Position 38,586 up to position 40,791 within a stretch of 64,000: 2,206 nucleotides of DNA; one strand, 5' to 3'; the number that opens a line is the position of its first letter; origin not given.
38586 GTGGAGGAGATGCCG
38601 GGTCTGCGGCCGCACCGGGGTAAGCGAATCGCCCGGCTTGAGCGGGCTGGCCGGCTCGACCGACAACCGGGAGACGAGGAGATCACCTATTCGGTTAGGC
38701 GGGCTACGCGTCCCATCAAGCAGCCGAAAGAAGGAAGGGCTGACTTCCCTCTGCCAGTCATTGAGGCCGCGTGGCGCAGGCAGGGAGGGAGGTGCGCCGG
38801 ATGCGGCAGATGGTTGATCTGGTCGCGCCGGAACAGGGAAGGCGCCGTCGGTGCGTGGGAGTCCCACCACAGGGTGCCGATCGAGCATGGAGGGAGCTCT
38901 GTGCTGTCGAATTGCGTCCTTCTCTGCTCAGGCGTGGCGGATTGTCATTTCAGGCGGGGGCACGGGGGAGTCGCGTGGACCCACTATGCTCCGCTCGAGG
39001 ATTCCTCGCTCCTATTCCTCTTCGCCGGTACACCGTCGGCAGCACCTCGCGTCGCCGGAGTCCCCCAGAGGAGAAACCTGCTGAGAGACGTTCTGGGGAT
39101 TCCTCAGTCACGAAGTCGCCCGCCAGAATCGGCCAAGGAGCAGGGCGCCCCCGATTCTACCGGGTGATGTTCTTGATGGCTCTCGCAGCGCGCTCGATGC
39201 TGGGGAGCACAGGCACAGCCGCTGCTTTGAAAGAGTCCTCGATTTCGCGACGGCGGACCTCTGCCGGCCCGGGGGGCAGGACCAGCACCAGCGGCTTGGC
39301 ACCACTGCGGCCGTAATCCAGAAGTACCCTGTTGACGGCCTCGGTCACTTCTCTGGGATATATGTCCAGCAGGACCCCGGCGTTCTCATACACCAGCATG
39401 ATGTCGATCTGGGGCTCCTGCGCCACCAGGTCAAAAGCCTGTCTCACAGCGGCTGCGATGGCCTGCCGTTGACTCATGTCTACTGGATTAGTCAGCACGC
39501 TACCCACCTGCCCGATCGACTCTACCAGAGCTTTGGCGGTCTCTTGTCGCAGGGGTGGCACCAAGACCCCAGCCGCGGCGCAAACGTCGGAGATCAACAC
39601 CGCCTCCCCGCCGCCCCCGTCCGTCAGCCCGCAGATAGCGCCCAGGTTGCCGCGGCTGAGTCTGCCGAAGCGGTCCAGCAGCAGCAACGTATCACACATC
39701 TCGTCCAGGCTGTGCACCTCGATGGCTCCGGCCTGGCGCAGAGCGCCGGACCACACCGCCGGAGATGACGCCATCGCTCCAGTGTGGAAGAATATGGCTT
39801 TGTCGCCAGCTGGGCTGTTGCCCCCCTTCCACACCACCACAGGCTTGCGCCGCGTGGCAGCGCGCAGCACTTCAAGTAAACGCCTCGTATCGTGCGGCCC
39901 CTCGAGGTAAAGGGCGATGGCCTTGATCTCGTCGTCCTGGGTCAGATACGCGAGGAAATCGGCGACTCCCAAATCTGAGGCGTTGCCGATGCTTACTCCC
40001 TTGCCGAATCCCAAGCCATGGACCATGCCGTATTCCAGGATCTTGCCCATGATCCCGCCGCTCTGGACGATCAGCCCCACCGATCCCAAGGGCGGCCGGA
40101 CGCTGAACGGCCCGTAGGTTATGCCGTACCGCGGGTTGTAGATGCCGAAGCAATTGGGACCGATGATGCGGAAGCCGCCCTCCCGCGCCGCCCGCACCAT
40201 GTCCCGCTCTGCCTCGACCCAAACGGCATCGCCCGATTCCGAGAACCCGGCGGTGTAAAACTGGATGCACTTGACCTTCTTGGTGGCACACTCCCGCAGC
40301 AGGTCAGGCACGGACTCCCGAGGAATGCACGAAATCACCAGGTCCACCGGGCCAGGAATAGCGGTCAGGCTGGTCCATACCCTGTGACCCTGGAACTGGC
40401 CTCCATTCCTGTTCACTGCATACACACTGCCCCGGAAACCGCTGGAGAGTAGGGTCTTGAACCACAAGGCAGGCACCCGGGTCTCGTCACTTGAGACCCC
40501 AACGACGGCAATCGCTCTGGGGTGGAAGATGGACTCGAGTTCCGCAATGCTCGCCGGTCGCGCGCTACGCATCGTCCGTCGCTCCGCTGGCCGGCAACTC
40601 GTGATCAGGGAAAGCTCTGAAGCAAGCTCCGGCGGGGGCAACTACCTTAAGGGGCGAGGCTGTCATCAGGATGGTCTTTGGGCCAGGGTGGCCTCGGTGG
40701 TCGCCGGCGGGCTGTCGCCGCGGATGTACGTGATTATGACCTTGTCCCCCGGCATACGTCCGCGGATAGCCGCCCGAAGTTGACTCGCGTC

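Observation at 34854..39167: Two FmdB zinc-ribbon proteins share a private unannotated module; one is tail-anchored, the other carries an HNH nuclease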

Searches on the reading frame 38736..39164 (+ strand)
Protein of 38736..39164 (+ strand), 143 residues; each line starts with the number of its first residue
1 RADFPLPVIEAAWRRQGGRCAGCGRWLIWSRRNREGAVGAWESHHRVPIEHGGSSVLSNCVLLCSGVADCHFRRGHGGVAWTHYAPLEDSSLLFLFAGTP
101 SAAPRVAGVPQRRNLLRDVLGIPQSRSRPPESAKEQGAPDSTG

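Call 36: search_solved_structures(query=A4, max_evalue=10, show_alignments=3)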
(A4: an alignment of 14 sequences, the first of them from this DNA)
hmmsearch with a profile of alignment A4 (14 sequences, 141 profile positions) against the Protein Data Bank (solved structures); distinct sequences matched with E-value up to 10: 4.
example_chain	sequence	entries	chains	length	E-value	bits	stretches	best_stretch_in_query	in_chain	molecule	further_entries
6ghc_A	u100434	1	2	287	0.0032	20.7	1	10-72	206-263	5-methylcytosine-specific restriction enzyme A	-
6me0_C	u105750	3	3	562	0.17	15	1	11-74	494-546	Maturase reverse transcriptase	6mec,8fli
30qz_6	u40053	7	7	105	0.23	14.7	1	44-76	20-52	Ribosomal silencing factor RsfS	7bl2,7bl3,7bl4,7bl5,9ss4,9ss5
7wln_A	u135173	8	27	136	0.65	13.2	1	39-114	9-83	Isoform 4 of Bromodomain-containing protein 2 | Bromodomain-containing protein 2 | BRD2_HUMAN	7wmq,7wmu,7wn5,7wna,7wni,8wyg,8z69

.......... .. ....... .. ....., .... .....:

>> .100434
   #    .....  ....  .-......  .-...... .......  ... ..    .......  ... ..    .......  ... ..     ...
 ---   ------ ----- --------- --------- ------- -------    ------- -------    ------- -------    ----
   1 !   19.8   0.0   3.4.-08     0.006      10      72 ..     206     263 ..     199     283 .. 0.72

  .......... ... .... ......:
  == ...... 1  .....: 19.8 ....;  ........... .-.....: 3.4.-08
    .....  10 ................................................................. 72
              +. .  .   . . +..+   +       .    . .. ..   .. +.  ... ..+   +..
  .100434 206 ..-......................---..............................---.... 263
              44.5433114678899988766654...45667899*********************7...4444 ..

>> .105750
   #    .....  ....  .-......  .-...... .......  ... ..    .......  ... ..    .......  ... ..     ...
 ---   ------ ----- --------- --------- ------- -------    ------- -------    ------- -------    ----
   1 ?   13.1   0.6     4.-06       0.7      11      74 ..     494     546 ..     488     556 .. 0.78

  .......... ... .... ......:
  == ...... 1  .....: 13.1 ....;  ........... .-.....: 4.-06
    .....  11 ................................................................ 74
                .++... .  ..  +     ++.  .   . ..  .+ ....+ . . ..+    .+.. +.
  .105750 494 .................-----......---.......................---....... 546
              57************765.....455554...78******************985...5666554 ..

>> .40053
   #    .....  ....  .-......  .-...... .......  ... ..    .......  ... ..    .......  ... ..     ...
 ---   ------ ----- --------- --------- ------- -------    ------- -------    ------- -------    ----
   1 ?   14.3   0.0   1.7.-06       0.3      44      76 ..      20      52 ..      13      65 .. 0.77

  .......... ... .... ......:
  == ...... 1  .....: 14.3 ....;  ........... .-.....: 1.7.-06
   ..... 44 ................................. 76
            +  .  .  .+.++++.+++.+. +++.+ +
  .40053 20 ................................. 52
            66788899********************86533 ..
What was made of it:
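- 38739..39110 (+): B: HNH domain (CxxC, SHHRVP, GG, N, C-x5-CH) plus a conserved extension of about 50 aa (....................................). Best PDB sequence match is E. coli McrA 6ghc, E 0.003 (call 36).
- Closest known: McrA-type HNH endonuclease domain. Same: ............, then E/S-HH-x-x-P, GG, NC, LC and CH all align position for position (call 36).
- The HNH aligns to McrA with the CxxC, HH, GG, N and CH positions all matched (call 36).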

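Call 37: search_protein_families(library=pfam, alignment_id=A4, max_evalue=0.1)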
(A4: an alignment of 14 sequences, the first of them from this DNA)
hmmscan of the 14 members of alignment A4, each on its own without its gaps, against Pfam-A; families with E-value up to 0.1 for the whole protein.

A. member 1, seq(143 aa): 1 family
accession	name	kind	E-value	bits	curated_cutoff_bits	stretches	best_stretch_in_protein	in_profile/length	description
PF01844.29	HNH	-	2.3e-06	28.1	21.4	1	20-72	1-42/47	HNH endonuclease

B. families by the number of members that match (of 14 scanned): 4 families
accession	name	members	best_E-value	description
PF01844.29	HNH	14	2.3e-06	HNH endonuclease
PF14279.12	HNH_5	1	0.00083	HNH endonuclease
PF19474.4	DUF6011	1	0.0043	Family of unknown function (DUF6011)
PF24290.1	DUF7478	1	0.093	Domain of unknown function (DUF7478)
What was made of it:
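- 38739..39110 (+): PF01844 matched by 14 of 14 members (call 37).
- On HNH endonuclease (PF01844, McrA-like): All 14 family members tested match at E of 0.1 or better (call 37).
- Closest known: McrA-type HNH endonuclease domain. Same: Every member matches PF01844 at E of 0.1 or better (call 37).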

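Call 68: find_homologous_proteins(query=A4, max_evalue=0.001)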
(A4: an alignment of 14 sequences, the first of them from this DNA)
Query A4 (14 sequences) (143 aa, profile of the alignment): 17 proteins with E <= 0.001 among 1958 candidates.
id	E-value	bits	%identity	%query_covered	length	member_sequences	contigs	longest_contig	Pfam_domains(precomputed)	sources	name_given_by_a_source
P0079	1.7e-68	247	58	87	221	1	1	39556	-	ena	-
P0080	2.0e-68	247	59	87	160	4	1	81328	PF01844.30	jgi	jgi:hypothetical protein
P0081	3.7e-68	246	60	99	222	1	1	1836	-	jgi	jgi:5-methylcytosine-specific restriction endonuclease McrA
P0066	5.6e-55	203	50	85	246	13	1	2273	-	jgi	jgi:hypothetical protein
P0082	4.5e-54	200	50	94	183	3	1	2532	-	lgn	-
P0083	1.5e-53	198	54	87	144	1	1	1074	-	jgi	jgi:hypothetical protein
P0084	2.6e-53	198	55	84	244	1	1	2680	PF01844.30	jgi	jgi:hypothetical protein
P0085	3.0e-53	197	49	96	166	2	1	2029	-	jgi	-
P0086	7.8e-52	193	55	84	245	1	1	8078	PF01844.30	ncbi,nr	ncbi:MAG: HNH endonuclease signature motif containing protein [Dehalococcoidia bacterium]|nr:HNH end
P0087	8.1e-52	193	52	85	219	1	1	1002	-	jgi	jgi:5-methylcytosine-specific restriction endonuclease McrA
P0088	1.2e-51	192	53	95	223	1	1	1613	PF01844.30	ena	-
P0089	4.4e-50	187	47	98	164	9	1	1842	-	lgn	-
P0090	4.5e-50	187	55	85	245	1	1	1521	-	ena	-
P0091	8.6e-50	186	45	85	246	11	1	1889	-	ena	-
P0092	6.4e-32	128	59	55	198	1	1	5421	PF01844.30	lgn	-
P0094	3.2e-22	97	45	66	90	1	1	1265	PF01844.30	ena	-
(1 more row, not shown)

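Call 70: find_encoding_contigs(protein=P0086, flank=8000, max_places=3)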
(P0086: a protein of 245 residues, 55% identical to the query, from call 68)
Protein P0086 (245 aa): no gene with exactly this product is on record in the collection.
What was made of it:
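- Tried and rejected: One look-up failed (call 70).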

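Call 71: find_encoding_contigs(protein=P0080, flank=10000, max_places=2)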
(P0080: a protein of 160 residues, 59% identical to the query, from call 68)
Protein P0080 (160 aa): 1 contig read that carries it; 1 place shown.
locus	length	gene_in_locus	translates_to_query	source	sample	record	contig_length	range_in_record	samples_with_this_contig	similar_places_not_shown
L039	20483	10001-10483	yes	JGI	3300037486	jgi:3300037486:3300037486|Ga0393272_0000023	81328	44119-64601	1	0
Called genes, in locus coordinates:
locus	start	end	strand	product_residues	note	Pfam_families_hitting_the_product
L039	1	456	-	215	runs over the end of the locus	PF02492:cobW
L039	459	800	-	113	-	PF01155:HypA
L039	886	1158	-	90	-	-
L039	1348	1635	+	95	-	PF00829:Ribosomal_L21p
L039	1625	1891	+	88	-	PF01016:Ribosomal_L27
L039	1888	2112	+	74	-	PF01197:Ribosomal_L31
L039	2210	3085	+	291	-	PF07136:DUF1385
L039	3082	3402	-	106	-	PF01502:PRA-CH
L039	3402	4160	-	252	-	PF00977:His_biosynth, PF01207:Dus (faint)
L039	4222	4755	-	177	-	PF01923:Cob_adeno_trans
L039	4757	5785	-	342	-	PF00348:polyprenyl_synt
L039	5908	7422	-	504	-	PF00456:Transketolase_N (faint), PF13292:DXP_synthase_N, PF02779:Transket_pyr, PF02780:Transketolase_C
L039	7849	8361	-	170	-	PF02502:LacAB_rpiB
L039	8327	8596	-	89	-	-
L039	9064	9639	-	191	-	-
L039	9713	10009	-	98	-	-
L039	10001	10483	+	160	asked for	PF01844:HNH (weak)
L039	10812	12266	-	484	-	PF02629:CoA_binding (faint), PF13380:CoA_binding_2, PF13607:Succ_CoA_lig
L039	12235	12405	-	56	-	-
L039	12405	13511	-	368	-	PF00089:Trypsin, PF13365:Trypsin_2, PF13180:PDZ_2, PF17820:PDZ_6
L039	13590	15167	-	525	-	PF02310:B12-binding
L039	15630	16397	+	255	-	PF12706:Lactamase_B_2, PF23023:Anti-Pycsar_Apyc1, PF00753:Lactamase_B (faint)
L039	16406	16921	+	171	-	PF01927:Mut7-C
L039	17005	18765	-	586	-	PF00343:Phosphorylase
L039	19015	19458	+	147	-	PF02082:Rrf2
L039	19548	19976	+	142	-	-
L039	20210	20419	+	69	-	PF13459:Fer4_15, PF13370:Fer4_13 (weak)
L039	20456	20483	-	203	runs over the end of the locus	PF12804:NTP_transf_3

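Call 72: find_encoding_contigs(protein=P0084, flank=5000, max_places=3)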
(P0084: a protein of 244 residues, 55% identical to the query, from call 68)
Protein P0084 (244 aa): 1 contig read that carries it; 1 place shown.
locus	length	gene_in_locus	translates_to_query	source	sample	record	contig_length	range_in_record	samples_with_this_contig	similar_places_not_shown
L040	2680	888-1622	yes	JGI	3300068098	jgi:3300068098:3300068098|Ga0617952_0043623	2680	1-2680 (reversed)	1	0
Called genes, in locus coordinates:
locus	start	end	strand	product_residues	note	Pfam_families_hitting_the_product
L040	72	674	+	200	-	-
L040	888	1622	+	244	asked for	PF01844:HNH (weak)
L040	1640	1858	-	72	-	-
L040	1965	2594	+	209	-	-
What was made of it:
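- Tried and rejected: The other contig is short, with unannotated neighbours (call 72).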

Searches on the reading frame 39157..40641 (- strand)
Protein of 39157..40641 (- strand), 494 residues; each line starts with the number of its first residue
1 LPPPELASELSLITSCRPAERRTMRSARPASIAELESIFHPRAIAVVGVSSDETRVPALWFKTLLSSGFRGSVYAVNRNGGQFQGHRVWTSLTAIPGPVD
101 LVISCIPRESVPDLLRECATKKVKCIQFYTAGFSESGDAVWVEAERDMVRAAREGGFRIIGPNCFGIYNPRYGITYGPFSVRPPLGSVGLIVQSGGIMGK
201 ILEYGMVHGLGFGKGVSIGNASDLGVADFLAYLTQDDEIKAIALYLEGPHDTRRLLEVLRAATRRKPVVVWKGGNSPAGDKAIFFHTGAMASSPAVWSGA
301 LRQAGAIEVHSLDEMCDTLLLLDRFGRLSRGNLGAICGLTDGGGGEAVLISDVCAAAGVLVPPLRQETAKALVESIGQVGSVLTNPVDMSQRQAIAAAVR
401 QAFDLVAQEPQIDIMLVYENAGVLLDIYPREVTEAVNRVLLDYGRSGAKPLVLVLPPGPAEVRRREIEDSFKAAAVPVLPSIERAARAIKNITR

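Call 3: search_protein_families(library=pfam, proteins=[window:39157-40641:-], max_evalue=0.1)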
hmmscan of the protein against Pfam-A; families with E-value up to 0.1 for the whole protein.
window:39157-40641:- (494 aa): 4 families
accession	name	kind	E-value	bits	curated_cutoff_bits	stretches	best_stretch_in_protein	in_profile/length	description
PF13607.11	Succ_CoA_lig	-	5.8e-44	149.6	27.4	1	186-320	2-136/138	Succinyl-CoA ligase like flavodoxin domain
PF13380.12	CoA_binding_2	-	3.9e-20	72.9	22.8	1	42-169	1-115/116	CoA binding domain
PF02629.25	CoA_binding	-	5.9e-06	27.4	22.3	1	42-132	4-97/97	CoA binding domain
PF19045.5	Ligase_CoA_2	-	0.023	15.2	23.7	1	341-418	5-81/162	Ligase-CoA domain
